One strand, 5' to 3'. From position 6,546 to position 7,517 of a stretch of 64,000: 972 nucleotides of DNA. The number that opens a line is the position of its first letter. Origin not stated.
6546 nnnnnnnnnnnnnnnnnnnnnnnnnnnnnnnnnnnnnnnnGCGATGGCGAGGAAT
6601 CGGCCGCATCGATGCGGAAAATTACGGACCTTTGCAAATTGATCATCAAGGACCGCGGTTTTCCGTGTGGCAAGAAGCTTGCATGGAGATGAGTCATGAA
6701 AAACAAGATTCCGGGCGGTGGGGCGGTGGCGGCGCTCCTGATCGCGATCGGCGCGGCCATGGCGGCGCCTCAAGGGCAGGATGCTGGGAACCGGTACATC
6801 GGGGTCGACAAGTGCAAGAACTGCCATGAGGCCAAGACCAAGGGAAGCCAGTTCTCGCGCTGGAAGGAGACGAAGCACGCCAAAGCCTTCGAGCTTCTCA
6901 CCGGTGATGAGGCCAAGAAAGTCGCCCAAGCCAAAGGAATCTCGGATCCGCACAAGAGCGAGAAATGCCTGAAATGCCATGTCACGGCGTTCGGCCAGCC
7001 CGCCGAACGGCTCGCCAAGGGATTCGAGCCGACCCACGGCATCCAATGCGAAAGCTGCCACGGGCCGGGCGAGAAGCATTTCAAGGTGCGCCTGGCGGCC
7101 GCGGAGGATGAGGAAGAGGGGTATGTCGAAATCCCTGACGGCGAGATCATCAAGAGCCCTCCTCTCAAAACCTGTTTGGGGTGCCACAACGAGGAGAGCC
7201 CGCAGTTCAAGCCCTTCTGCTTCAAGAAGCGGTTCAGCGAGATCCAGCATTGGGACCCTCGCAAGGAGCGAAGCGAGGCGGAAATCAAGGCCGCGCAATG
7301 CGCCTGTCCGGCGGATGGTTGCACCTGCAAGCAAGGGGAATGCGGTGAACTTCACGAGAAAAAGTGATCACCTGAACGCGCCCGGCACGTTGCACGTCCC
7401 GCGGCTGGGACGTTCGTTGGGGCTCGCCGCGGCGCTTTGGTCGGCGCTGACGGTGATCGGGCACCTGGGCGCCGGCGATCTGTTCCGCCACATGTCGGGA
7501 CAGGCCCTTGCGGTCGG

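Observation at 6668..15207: Sigma-54-type operon combining a dedicated System II cytochrome c maturation pair with an ACIII/Qrc-like quinone module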

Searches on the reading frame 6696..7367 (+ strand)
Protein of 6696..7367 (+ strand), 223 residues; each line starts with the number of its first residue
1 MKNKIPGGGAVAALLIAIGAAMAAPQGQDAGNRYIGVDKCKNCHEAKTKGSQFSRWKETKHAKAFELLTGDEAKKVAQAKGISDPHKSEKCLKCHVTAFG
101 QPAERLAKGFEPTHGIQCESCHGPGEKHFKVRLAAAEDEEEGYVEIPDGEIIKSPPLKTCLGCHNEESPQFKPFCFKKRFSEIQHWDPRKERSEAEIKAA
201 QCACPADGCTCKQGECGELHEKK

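Call 7: search_protein_families(library=pfam, proteins=[window:6696-7367:+], max_evalue=0.01)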
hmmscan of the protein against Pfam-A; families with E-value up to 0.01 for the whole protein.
window:6696-7367:+ (223 aa): 4 families
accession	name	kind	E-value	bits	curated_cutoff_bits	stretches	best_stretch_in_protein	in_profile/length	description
PF13435.11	Cytochrome_C554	-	5.5e-17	62.9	20.8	1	39-123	1-84/84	Cytochrome c554 and c-prime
PF09699.15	Paired_CXXCH_1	-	9.2e-05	22.5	20.6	0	153-167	25-39/41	Doubled CXXCH motif (Paired_CXXCH_1)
PF02085.21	Cytochrom_CIII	-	0.0038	18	22.9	0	39-122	32-101/101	Class III cytochrome C family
PF04961.17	FTCD_C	-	0.0045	17.2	24.5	1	2-24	12-34/182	Formiminotransferase-cyclodeaminase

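Call 8: search_protein_families(library=ncbifam, proteins=[window:6696-7367:+], max_evalue=0.01)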
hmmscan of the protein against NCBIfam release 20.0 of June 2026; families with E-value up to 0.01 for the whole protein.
window:6696-7367:+ (223 aa): 5 families
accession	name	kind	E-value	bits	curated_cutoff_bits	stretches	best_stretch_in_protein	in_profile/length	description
NF041198.1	UshA_like_PCGU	equivalog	5.1e-20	71.5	275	1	30-170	401-515/519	UshA-like (seleno)protein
NF043010.1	Cyt554_Nsmonas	equivalog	2.4e-15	56.6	400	1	16-132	9-125/238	cytochrome c-550 CycA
TIGR03508.1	decahem_SO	subfamily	4e-06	26.5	192.2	1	111-167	30-80/258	DmsE family decaheme c-type cytochrome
NF041028.1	decahem_GSU2203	exception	1.2e-05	24.7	325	1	88-166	36-110/317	GSU2203 family decaheme c-type cytochrome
TIGR01905.1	paired_CXXCH_1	subfamily_domain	0.0035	17.2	25.2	0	85-100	3-18/41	doubled CXXCH domain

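Call 36: search_solved_structures(query=window:6696-7367:+, max_evalue=0.01, show_alignments=1)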
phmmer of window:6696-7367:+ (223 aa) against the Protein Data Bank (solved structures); distinct sequences matched with E-value up to 0.01: 3.
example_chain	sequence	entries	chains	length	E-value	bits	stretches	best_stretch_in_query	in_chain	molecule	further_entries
1bvb_A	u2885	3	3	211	4.5e-13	52.8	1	34-127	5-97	CYTOCHROME C-554 | CYTOCHROME C554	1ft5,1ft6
6i5b_A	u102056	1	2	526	4.9e-07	33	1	82-131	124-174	Uncharacterized protein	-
6qvm_A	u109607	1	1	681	0.0039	20.2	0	82-129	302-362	Multiheme cytochrome cf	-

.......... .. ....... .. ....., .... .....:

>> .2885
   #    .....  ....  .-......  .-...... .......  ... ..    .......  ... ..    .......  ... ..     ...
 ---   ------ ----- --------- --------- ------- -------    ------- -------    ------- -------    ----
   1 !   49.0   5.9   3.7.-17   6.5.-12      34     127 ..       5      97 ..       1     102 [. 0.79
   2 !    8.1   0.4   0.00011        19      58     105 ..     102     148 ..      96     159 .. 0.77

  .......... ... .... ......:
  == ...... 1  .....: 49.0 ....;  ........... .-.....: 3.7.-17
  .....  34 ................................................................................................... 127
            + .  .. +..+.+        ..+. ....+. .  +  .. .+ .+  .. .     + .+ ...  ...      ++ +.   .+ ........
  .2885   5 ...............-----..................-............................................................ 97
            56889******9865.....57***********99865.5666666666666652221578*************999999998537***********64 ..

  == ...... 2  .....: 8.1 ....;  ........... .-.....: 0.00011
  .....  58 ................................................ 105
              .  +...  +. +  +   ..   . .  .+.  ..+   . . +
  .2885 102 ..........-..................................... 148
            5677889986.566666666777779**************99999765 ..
